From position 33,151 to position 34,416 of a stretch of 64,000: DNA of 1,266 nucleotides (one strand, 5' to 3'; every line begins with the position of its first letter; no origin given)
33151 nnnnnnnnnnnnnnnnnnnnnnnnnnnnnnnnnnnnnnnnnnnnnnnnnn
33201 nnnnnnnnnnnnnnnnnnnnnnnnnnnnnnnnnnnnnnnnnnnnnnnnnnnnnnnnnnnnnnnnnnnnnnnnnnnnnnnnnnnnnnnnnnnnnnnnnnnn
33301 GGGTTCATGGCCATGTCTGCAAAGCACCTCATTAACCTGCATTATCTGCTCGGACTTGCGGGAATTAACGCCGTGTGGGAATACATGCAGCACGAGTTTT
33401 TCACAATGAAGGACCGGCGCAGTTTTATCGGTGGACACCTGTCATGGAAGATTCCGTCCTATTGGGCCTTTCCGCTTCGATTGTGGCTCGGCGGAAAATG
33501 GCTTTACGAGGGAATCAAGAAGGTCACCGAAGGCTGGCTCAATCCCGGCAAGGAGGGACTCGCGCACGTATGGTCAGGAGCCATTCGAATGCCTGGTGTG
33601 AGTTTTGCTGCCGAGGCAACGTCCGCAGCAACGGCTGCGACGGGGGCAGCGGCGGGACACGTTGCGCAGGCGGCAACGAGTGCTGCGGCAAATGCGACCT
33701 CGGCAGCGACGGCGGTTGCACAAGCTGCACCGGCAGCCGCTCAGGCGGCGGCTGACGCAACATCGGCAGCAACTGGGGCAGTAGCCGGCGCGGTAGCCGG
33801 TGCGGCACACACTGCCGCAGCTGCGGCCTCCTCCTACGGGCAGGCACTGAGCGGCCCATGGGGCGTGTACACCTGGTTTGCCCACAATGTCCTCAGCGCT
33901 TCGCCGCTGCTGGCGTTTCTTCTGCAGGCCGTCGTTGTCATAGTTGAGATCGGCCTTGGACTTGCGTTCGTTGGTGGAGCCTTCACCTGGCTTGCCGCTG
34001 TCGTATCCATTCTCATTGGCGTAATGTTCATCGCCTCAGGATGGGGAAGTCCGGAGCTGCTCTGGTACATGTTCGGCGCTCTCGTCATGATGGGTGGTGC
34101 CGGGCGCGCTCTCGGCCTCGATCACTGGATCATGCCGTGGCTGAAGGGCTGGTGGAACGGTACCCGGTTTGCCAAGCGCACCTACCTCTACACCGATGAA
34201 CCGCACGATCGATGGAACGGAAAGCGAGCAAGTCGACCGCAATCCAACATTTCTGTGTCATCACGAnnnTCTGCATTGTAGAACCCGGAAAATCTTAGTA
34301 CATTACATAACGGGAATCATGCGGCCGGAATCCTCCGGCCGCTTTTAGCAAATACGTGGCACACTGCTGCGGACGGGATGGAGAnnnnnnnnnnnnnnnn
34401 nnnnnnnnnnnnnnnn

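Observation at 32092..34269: NDH-2 fused to a DoxX/DoxD-like quinone-site domain split by an Ala-rich linker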

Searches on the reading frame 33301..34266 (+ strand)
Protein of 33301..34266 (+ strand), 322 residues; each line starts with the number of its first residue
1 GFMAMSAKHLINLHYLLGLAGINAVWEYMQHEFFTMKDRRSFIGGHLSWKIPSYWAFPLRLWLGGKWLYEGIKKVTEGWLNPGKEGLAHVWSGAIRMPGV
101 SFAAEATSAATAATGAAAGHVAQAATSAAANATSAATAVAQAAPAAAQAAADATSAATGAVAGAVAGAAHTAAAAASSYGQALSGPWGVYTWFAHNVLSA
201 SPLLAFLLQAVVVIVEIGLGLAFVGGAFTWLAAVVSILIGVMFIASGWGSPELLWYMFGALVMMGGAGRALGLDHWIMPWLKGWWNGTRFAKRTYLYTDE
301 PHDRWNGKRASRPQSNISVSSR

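Call 5: search_protein_families(library=pfam, proteins=[window:33301-34266:+], max_evalue=10)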
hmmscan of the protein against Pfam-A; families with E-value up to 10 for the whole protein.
seq(322 aa): 1 family
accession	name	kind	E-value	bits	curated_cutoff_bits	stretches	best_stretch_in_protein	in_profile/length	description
PF07681.17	DoxX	-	1.1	10.4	23.6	1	184-242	22-78/85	DoxX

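Call 34: search_protein_families(library=pfam, alignment_id=A2, max_evalue=1)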
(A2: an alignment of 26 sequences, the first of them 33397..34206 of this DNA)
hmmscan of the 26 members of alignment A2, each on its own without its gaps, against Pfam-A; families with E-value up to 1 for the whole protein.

A. member 1, window:33397-34206:+ (270 aa): 1 family
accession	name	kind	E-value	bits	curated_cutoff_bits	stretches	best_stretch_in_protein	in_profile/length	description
PF07681.17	DoxX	-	0.88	10.7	23.6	1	152-209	22-77/85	DoxX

B. families by the number of members that match (of 26 scanned): 12 families
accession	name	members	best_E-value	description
PF07681.17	DoxX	17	4.9e-06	DoxX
PF04173.18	DoxD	11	2.7e-06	TQO small subunit DoxD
PF07291.16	MauE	6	0.0027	Methylamine utilisation protein MauE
PF05090.19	HTTM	2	0.0035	HTTM domain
PF12537.13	GPHR_N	1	0.021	The Golgi pH Regulator (GPHR) Family N-terminal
PF22013.1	PG_1098_Fer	1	0.067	PG_1098 ferredoxin-like domain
PF07464.16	ApoLp-III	1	0.1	Apolipophorin-III precursor (apoLp-III)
PF05755.17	REF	1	0.18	Rubber elongation factor protein (REF)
PF03743.19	TrbI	1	0.19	Bacterial conjugation TrbI-like protein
PF20963.2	Acanthaporin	1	0.4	Acanthaporin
PF16015.10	Promethin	1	0.46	Promethin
PF05642.16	Sporozoite_P67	1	0.56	Sporozoite P67 surface antigen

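Call 38: predict_structure(alignment_id=A2)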
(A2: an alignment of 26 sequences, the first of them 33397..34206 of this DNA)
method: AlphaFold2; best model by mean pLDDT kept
length: 270 residues; sequences in the alignment: 26
mean_pLDDT: 74.1   pTM: 0.63
mean pLDDT of the five models: 74.1, 73.3, 71.6, 68.4, 66.9
residues with pLDDT >= 90: 74; 70-90: 101; 50-70: 37; < 50: 58
segments of 3 or more residues with pLDDT < 50: 1-15, 100-111, 124-147, 268-270
pLDDT, mean of each block of 10 residues (from residue 1): 42 56 88 94 95 92 87 71 78 60 41 53 47 43 52 81 89 94 95 89 91 84 89 71 82 82 57
secondary structure, 60 per line:
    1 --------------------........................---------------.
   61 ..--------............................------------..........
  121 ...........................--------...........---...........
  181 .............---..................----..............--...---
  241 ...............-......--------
elements in order: H21-44 H71-98 H111-147 H156-166 H170-193 H197-214 H219-232 H241-255 H257-262

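Call 41: search_protein_representatives(alignment_id=A2)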
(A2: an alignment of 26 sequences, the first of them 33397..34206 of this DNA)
Query: 26 sequences, 235 profile positions. Proteins with E-value up to 0.001 (for the whole library): 391; up to 1e-10: 146; up to 1e-30: 54. The best 150 are listed.
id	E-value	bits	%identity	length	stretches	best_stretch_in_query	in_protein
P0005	1.2e-98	346.1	-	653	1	1-235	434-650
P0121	1.7e-97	342.3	-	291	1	1-234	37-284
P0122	2.1e-72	260.2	-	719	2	45-234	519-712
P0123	1.5e-71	257.4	-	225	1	33-234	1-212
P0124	1.5e-71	257.4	-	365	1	1-234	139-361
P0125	7.5e-71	255.1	-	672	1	1-235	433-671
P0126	2.1e-64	234.0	-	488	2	91-235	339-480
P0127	2.5e-64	233.8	-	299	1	1-234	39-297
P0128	1.3e-63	231.5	-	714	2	72-234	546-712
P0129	1.1e-62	228.4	-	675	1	1-234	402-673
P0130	1.3e-61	224.9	-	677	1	3-234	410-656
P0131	5.2e-61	222.9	-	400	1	1-232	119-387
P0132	1.7e-60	221.3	-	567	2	71-234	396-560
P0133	1.9e-59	217.8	-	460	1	1-234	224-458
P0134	1.5e-58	214.9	-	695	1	1-235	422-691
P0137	6.3e-53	196.4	-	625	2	94-234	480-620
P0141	2.5e-49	184.7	-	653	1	1-233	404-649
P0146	1.1e-45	172.7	-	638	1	2-232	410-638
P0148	1.3e-44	169.3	-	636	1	1-231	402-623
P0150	1.1e-41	159.6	-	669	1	1-232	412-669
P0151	5.9e-40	154.0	-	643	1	1-231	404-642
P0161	9.1e-36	140.3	-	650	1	3-222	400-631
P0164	3.2e-35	138.5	-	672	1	1-230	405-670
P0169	2.7e-32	128.9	-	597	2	105-220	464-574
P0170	3.0e-32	128.8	-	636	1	1-230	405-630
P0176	6.2e-29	117.9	-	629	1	1-232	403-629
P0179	1.4e-27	113.5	-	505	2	120-232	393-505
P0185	7.0e-26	107.9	-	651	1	2-232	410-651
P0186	6.1e-25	104.9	-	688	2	121-231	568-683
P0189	4.2e-24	102.1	-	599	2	109-217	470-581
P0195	3.9e-23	98.9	-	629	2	119-232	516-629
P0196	4.1e-23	98.9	-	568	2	110-217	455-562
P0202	9.9e-22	94.3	-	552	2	148-232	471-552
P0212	8.2e-20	88.1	-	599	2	125-216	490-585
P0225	4.4e-17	79.1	-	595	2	131-220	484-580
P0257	8.1e-12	61.9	-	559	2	152-230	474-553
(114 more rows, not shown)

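Call 45: list_cluster_members(proteins=[P0169, P0189, P0212, P0225, P0196, P0148, P0170, P0164, P0146, P0195])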
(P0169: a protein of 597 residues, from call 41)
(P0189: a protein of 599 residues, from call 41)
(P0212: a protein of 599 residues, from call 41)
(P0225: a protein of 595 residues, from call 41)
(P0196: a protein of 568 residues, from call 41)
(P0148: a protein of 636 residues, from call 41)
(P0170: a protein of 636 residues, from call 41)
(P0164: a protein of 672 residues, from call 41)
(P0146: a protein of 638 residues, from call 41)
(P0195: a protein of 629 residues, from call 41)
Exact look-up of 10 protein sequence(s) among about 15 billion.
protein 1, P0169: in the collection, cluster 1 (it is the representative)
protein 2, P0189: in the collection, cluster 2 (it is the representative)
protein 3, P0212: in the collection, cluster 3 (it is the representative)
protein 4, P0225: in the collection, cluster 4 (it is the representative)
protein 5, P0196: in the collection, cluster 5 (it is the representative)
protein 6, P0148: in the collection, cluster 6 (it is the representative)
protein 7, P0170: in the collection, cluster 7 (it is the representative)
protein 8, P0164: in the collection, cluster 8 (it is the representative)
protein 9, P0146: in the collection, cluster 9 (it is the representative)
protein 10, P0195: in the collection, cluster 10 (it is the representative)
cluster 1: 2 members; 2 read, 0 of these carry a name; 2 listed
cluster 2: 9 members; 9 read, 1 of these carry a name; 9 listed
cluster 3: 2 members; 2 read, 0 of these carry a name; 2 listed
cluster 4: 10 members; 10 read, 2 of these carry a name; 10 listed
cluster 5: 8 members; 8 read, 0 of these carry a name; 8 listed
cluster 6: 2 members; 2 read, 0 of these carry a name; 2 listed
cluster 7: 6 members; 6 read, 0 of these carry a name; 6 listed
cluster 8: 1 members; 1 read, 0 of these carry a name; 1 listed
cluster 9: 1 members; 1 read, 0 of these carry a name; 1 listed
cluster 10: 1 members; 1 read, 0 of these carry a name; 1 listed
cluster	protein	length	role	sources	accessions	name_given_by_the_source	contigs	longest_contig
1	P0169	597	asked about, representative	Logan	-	-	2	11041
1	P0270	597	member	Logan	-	-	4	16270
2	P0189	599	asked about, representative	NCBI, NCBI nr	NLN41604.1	MAG: FAD-dependent oxidoreductase [Clostridiales bacterium] | FAD-dependent oxidoreductase [Clostridiales bacterium]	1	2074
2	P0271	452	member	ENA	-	-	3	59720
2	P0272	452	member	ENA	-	-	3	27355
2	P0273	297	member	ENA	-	-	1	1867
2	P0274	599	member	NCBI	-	-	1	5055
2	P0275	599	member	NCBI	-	-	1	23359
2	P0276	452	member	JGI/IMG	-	-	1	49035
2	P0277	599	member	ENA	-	-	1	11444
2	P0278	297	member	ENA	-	-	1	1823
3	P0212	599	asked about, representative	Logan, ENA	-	-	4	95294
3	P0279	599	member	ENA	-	-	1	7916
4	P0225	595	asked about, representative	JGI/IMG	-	-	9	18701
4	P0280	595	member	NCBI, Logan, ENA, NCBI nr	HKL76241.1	MAG TPA: FAD-dependent oxidoreductase [Halanaerobiales bacterium] | FAD-dependent oxidoreductase [Halanaerobiales bacterium]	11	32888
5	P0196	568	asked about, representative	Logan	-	-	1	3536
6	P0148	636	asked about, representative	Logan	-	-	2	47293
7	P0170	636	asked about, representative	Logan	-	-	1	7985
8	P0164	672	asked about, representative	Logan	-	-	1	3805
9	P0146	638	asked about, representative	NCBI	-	-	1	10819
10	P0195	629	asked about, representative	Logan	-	-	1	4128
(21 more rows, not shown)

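Call 46: find_related_loci(query=A2, collection=genome_contigs, flank=8000)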
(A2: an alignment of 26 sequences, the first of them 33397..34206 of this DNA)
Query A2 (270 aa) in genome_contigs; peptide patterns used: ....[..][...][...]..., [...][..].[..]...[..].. (x = any residue, [..] = any of these).
599 stretches matched a pattern (row limit reached: there are more); 387 encode a relative of the query (tblastn E <= 1e-3); the best 80 are kept; 80 distinct loci.
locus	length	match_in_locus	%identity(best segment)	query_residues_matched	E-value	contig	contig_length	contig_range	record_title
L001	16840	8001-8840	66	1-270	2e-105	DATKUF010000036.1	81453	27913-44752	MAG TPA_asm: Spirochaetia bacterium isolate SMAG_U14100 k141_1455712, whole genome shotgun sequence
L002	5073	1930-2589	53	1-270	1e-83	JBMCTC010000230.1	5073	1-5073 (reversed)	MAG: Spirochaetota bacterium isolate D1M13_6 NODE_6304_length_5073_cov_3.926465, whole genome shotgun sequence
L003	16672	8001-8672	50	1-270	5e-78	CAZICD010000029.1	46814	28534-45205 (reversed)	MAG TPA_asm: uncultured Spirochaetaceae bacterium isolate SRP332253_co1_186 genome assembly, contig: NODE_899_length_468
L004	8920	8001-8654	49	1-270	2e-77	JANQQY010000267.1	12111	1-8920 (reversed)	MAG: Spirochaetales bacterium isolate IP29b_bin.41 k99_345753, whole genome shotgun sequence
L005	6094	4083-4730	52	1-269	1e-76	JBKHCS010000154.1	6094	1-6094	MAG: Spirochaetaceae bacterium isolate D1M03_12 NODE_7395_length_6094_cov_8.355522, whole genome shotgun sequence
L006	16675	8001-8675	51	1-270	1e-75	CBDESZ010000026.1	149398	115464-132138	MAG: Alkalispirochaeta sp. isolate 52462b18-c26b-428b-be18-86563201c1c0 genome assembly, contig: contig_26, whole genome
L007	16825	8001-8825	53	1-270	3e-75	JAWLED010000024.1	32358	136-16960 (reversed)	MAG: Spirochaetia bacterium isolate 20BLK6-1.bin.42 NODE_1117_length_32358_cov_20.786292, whole genome shotgun sequence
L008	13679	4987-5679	50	1-269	5e-73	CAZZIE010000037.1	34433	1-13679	MAG TPA_asm: uncultured Spirochaetaceae bacterium isolate SRP332253_co1_106 genome assembly, contig: NODE_1683_length_34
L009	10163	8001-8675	49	1-270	2e-72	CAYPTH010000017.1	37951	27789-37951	MAG TPA_asm: uncultured Spirochaetaceae bacterium isolate binchicken_co8_361 genome assembly, contig: NODE_1180_length_3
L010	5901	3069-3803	52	1-269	8e-72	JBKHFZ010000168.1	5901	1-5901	MAG: Spirochaetaceae bacterium isolate D1M06_11 NODE_12864_length_5901_cov_6.940814, whole genome shotgun sequence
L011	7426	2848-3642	51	1-270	2e-71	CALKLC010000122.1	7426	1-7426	MAG: uncultured Spirochaetales bacterium isolate R1_Bin_Bin_54_1 genome assembly, contig: c_000003394733, whole genome s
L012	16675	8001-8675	49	1-270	5e-71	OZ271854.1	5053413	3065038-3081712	MAG: Alkalispirochaeta sp. isolate f9219233-0a3a-470e-a864-7b431a34df26 genome assembly, chromosome: 1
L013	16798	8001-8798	49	1-270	4e-71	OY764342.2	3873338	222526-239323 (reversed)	MAG: Spirochaetia bacterium isolate 9506cec9-e293-4340-b26d-6248213b6694 genome assembly, chromosome: 1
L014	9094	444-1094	48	1-270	3e-71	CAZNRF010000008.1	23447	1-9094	MAG TPA_asm: uncultured Spirochaeta sp. isolate SRP252850_co1_129 genome assembly, contig: NODE_3855_length_23447_cov_4.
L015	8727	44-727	48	1-270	8e-71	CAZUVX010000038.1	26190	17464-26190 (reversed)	MAG TPA_asm: uncultured Spirochaetaceae bacterium isolate SRP252850_co1_392 genome assembly, contig: NODE_3254_length_26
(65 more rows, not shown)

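Call 52: list_cluster_members(proteins=[P0150, P0161, P0176, P0185, P0186, P0202, P0151, P0141, P0257, P0179])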
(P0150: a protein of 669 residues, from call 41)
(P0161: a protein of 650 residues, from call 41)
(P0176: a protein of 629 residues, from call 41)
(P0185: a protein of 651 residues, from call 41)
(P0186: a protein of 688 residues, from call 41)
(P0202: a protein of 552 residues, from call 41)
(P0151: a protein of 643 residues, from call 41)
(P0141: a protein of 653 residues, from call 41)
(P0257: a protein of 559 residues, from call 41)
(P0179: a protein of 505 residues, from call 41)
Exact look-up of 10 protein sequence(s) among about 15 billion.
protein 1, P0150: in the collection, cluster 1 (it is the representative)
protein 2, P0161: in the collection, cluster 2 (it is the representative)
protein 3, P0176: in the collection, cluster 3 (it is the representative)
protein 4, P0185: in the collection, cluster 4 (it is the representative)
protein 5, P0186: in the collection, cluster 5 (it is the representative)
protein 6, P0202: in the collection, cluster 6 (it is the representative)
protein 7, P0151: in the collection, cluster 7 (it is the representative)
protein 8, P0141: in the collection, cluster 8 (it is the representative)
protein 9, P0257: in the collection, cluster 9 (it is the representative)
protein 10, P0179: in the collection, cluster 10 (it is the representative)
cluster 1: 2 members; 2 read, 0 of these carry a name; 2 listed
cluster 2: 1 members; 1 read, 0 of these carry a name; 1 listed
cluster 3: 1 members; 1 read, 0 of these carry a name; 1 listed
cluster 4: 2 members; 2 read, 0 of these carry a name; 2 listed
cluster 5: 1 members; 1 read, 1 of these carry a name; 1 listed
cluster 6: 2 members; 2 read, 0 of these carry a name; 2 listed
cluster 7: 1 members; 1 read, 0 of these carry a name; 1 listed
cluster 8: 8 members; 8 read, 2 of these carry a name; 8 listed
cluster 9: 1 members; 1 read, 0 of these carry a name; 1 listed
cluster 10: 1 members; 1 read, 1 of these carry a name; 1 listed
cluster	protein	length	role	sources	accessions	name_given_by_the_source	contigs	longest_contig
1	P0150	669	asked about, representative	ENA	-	-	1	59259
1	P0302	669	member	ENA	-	-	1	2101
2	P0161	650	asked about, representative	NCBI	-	-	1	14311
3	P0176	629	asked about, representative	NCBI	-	-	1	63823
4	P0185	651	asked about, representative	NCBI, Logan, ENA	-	-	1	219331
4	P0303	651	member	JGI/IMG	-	-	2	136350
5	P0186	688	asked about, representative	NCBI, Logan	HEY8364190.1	MAG TPA: FAD-dependent oxidoreductase [Haloplasmataceae bacterium]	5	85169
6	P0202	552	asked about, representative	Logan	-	-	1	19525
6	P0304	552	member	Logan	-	-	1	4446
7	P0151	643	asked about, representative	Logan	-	-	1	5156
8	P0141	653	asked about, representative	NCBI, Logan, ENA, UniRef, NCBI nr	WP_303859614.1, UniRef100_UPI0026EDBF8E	FAD-dependent oxidoreductase [Alkalibaculum bacchi] | FAD-dependent oxidoreductase n=1 Tax=Alkalibaculum bacchi TaxID=645887 RepID=UPI0026EDBF8E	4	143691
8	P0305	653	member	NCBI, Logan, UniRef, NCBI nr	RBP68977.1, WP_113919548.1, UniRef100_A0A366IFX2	NADH dehydrogenase [Alkalibaculum bacchi] | NADH:ubiquinone reductase (non-electrogenic) n=1 Tax=Alkalibaculum bacchi TaxID=645887 ... | FAD-dependent oxidoreductase [Alkalibaculum bacchi]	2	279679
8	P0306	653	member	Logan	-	-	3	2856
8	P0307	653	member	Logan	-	-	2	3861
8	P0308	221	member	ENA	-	-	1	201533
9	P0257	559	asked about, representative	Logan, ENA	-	-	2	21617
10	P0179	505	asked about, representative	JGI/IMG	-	NADH dehydrogenase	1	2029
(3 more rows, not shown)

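Call 55: search_dna_similar(query=window:33397-34206:+, collection=plasmids, mode=protein, max_evalue=0.001, max_rows=20)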
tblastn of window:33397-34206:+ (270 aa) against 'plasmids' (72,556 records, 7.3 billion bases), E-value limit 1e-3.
Records with a match: 9; places in all: 9; records where one place covers at least 80% of the query: 0.
Best place of each record, by identity: <60% 9.
By first word of the organism name: Enterococcus 6; Listeria 2; Acetoanaerobium 1.
By predicted mobility (MOB-suite, as given by PLSDB): non-mobilizable 9.
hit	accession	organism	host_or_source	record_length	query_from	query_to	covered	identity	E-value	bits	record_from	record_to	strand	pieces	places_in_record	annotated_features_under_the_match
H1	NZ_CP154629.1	Acetoanaerobium noterae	cell culture,Sludge of a digestion ...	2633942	1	267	63%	43.7%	3e-15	153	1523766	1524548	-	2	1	none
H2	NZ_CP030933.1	Enterococcus gilvus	cow,milk,milk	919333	160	256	36%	40.8%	4e-13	76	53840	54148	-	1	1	FAD-dependent oxidoreductase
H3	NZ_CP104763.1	Enterococcus raffinosus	-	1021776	160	256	36%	37.9%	3e-10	67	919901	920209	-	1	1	record has no annotation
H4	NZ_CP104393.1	Enterococcus raffinosus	fermented food (Meju)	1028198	160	256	36%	37.9%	3e-10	67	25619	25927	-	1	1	record has no annotation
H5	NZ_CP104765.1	Enterococcus raffinosus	Homo sapiens,urine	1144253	160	256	36%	37.9%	3e-10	67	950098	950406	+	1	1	record has no annotation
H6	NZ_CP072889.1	Enterococcus raffinosus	stream/river surface water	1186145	160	256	36%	37.9%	3e-10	67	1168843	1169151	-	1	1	record has no annotation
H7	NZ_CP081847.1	Enterococcus raffinosus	Homo sapiens,feces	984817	160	256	36%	36.9%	9e-10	66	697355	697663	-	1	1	FAD-dependent oxidoreductase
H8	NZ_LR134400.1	Listeria monocytogenes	Homo sapiens,Vein blood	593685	172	268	36%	36.6%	1e-7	60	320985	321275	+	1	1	FAD-dependent oxidoreductase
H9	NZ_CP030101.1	Listeria monocytogenes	Environment,water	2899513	172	268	36%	36.6%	1e-7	60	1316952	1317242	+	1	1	none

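Call 56: get_annotated_region(hit=H8, flank=7000)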
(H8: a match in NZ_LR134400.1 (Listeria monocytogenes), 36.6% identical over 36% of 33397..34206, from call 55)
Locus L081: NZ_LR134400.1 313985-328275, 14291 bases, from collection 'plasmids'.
description: Listeria monocytogenes strain NCTC7974 plasmid 3, complete sequence
organism: Listeria monocytogenes (NCBI taxid 1639)
taxonomy: Bacteria; Bacillota; Bacilli; Bacillales; Listeriaceae; Listeria; Listeria monocytogenes
host: -; source: Homo sapiens,Vein blood; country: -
typing (MOB-suite, as given by PLSDB): non-mobilizable
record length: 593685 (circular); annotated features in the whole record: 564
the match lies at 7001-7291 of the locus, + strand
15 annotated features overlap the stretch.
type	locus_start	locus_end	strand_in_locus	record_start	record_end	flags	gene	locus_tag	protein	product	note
CDS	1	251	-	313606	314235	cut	rplC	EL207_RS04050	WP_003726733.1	50S ribosomal protein L3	GO:0006412 - translation [Evidence IEA]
CDS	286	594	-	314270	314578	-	rpsJ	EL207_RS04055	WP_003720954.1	30S ribosomal protein S10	GO:0006412 - translation [Evidence IEA]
CDS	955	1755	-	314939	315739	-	fmnA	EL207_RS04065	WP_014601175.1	FAD export ECF transporter transmembrane subunit FmnA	-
CDS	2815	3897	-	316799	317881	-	-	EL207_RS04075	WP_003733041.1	FAD:protein FMN transferase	GO:0017013 - protein flavinylation [Evidence IEA]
CDS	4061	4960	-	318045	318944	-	pplA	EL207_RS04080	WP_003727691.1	extracellular electron transfer flavoprotein PplA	-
CDS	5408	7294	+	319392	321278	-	-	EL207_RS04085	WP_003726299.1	FAD-dependent oxidoreductase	-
CDS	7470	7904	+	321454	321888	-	eetA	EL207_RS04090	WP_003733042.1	flavin-based extracellular electron transfer system protein EetA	-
CDS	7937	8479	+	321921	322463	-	eetB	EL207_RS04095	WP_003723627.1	flavinylation system FAD exporter subunit EetB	-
CDS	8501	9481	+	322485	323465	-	-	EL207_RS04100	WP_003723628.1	polyprenyl synthetase family protein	GO:0008299 - isoprenoid biosynthetic process [Evidence IEA]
CDS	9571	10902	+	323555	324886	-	-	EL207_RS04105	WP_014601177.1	cyclic nucleotide phosphodiesterase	-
CDS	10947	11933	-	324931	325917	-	-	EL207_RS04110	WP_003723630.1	DUF4003 domain-containing protein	-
CDS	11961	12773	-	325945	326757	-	-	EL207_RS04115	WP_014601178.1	SMI1/KNR4 family protein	GO:0042546 - cell wall biogenesis [Evidence IEA]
CDS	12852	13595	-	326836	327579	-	-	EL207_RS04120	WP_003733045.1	sugar isomerase domain-containing protein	GO:1901135 - carbohydrate derivative metabolic process [Evidence IEA]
CDS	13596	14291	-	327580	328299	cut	-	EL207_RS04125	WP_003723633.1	KDGP aldolase family protein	-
CDS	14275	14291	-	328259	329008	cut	-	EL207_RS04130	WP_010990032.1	creatininase family protein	-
